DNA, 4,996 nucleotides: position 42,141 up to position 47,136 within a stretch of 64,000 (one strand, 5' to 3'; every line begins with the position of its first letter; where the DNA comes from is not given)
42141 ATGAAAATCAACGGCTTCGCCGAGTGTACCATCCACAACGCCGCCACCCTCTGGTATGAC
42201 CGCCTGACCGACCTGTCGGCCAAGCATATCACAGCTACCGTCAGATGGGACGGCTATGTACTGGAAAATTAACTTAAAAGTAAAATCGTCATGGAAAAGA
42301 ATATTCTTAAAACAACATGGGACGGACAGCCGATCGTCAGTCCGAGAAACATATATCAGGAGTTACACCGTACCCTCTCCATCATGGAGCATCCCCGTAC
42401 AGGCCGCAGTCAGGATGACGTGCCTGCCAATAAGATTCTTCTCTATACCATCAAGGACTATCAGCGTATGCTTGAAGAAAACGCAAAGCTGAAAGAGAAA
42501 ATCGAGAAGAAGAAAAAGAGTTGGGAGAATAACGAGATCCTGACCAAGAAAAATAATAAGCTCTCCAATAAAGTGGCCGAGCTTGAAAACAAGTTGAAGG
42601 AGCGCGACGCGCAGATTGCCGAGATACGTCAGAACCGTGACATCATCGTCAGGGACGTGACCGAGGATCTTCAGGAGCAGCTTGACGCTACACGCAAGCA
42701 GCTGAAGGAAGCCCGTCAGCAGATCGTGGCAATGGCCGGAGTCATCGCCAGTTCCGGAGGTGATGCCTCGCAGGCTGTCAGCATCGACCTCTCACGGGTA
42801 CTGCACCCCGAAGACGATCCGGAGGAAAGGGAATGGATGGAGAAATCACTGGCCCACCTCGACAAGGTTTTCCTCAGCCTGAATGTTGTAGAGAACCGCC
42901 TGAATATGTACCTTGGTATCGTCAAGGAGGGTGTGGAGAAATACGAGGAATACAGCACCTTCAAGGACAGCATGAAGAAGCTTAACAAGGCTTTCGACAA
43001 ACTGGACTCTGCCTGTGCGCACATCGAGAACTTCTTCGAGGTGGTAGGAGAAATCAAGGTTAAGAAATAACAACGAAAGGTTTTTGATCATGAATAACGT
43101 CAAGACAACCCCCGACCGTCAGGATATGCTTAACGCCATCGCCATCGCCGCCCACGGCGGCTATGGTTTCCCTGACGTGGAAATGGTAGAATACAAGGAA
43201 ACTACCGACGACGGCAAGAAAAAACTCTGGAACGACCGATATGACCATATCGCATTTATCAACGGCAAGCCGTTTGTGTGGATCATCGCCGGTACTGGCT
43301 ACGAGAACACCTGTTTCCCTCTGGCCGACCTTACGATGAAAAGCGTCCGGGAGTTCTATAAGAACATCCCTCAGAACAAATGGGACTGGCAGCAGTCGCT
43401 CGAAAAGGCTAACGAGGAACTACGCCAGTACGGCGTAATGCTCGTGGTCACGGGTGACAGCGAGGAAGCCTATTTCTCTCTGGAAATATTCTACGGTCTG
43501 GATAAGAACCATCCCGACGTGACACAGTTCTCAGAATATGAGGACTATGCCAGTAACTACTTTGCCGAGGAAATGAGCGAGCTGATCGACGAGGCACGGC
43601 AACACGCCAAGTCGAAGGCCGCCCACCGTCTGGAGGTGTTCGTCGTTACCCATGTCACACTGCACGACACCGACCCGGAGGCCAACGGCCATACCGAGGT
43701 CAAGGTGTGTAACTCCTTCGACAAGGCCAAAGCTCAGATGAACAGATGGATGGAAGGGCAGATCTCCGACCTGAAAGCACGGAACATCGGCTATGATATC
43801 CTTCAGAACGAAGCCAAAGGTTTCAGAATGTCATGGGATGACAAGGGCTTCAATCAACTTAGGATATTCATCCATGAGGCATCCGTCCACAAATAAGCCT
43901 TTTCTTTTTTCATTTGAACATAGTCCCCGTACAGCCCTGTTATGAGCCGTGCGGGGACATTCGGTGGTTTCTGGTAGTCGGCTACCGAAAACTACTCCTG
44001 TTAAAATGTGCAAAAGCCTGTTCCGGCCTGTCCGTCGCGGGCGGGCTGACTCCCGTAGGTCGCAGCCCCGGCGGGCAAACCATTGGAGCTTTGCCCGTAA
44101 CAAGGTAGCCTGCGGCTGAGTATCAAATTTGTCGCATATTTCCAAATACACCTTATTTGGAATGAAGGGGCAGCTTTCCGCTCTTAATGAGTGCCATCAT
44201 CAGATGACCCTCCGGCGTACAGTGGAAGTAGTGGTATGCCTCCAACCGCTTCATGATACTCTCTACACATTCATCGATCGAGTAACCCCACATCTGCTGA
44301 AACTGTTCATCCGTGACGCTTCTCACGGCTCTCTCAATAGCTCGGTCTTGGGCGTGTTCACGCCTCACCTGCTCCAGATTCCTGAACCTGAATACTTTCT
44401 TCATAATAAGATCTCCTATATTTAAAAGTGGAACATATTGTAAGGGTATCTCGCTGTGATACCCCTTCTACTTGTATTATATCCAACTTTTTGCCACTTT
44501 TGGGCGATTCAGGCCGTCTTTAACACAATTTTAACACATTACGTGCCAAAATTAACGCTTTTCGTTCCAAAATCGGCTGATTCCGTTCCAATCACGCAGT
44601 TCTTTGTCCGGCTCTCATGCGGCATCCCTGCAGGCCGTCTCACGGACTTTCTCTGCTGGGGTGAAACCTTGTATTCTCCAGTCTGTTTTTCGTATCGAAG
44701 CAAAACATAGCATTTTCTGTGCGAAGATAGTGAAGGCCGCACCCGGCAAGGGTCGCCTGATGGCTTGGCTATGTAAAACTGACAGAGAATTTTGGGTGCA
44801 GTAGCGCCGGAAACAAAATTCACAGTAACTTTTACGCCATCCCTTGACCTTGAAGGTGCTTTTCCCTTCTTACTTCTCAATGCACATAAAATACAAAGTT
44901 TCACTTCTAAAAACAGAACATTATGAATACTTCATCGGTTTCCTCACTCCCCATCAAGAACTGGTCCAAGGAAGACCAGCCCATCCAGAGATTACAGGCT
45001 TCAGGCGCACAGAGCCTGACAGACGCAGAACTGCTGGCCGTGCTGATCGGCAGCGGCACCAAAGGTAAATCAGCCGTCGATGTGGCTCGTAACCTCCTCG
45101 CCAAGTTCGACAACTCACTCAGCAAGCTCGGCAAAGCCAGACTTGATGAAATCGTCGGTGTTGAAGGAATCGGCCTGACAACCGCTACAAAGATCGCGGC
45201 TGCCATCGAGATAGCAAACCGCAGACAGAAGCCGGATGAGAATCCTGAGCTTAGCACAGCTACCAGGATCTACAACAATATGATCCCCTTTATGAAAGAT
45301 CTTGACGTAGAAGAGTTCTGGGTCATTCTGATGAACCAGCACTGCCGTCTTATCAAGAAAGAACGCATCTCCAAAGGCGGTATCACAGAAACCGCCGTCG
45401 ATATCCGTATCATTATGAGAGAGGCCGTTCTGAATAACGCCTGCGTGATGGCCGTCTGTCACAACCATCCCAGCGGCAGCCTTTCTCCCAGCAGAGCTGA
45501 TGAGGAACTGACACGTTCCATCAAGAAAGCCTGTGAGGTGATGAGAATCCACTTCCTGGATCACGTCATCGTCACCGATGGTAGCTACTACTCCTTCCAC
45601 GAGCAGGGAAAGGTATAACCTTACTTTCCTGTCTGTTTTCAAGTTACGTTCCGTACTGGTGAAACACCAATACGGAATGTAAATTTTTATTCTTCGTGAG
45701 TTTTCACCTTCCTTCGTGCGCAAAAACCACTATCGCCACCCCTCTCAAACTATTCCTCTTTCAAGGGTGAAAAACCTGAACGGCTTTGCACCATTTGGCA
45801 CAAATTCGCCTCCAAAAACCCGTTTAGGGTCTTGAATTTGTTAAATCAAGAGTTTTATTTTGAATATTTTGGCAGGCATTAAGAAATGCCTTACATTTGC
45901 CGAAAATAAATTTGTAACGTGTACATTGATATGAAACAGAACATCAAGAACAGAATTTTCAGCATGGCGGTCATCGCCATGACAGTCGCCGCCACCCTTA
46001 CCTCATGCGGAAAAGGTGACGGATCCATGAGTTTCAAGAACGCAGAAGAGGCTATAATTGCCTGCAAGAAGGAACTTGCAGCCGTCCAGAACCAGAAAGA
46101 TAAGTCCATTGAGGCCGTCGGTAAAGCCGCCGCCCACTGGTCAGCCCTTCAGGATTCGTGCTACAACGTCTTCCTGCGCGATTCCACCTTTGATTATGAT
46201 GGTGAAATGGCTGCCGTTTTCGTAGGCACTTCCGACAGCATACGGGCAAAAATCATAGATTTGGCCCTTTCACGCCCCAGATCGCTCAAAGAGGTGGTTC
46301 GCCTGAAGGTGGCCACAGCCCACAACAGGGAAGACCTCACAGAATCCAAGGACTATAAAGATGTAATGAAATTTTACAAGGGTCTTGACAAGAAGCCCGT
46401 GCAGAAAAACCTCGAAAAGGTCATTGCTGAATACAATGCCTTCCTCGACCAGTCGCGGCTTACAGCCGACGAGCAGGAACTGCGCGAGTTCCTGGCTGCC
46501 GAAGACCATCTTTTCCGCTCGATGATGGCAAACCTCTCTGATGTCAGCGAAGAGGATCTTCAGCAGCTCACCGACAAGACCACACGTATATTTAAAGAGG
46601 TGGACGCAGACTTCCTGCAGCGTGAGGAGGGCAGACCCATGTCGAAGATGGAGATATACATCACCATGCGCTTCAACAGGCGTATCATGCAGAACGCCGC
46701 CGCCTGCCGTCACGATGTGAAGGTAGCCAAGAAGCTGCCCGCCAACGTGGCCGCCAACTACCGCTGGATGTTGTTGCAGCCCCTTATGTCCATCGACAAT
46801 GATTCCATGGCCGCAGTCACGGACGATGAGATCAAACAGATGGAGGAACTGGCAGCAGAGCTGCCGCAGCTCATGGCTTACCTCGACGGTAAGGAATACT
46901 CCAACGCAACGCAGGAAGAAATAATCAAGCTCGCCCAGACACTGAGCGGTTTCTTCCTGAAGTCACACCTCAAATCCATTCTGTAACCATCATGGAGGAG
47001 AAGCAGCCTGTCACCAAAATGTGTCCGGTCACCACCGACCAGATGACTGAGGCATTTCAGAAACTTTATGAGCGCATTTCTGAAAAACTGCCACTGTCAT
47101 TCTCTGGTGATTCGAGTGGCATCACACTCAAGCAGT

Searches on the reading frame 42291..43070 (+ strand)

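Call 15: search_protein_families(library=ncbifam, proteins=[window:42291-43070:+], max_evalue=0.001)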
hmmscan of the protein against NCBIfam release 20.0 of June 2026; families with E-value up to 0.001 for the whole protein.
window:42291-43070:+ (259 aa): 3 families
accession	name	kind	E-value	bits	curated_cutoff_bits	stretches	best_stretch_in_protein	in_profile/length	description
NF045780.1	TrlF_fam_ATP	equivalog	8.5e-06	24.8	350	1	53-239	423-623/944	TrlF family AAA-like ATPase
TIGR01843.1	type_I_hlyD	subfamily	0.0001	21.4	208.65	1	54-148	169-264/422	HlyD family type I secretion periplasmic adaptor subunit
TIGR02168.1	SMC_prok_B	equivalog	0.00014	19.7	567.35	1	62-255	320-513/1181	chromosome segregation protein SMC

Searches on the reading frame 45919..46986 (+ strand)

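Call 15: search_protein_families(library=ncbifam, proteins=[window:45919-46986:+], max_evalue=0.001)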
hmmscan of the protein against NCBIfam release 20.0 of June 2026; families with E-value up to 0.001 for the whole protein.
window:45919-46986:+ (355 aa): 0 families

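Call 61: search_protein_families(library=ncbifam, proteins=[window:45931-46986:+], max_evalue=1)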
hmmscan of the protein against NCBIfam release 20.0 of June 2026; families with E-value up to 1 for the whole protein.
window:45931-46986:+ (351 aa): 1 family
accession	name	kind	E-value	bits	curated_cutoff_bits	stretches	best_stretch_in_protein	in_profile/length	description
NF010725.0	PRK14127.1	equivalog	0.14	12.5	91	1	140-191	16-65/111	cell division regulator GpsB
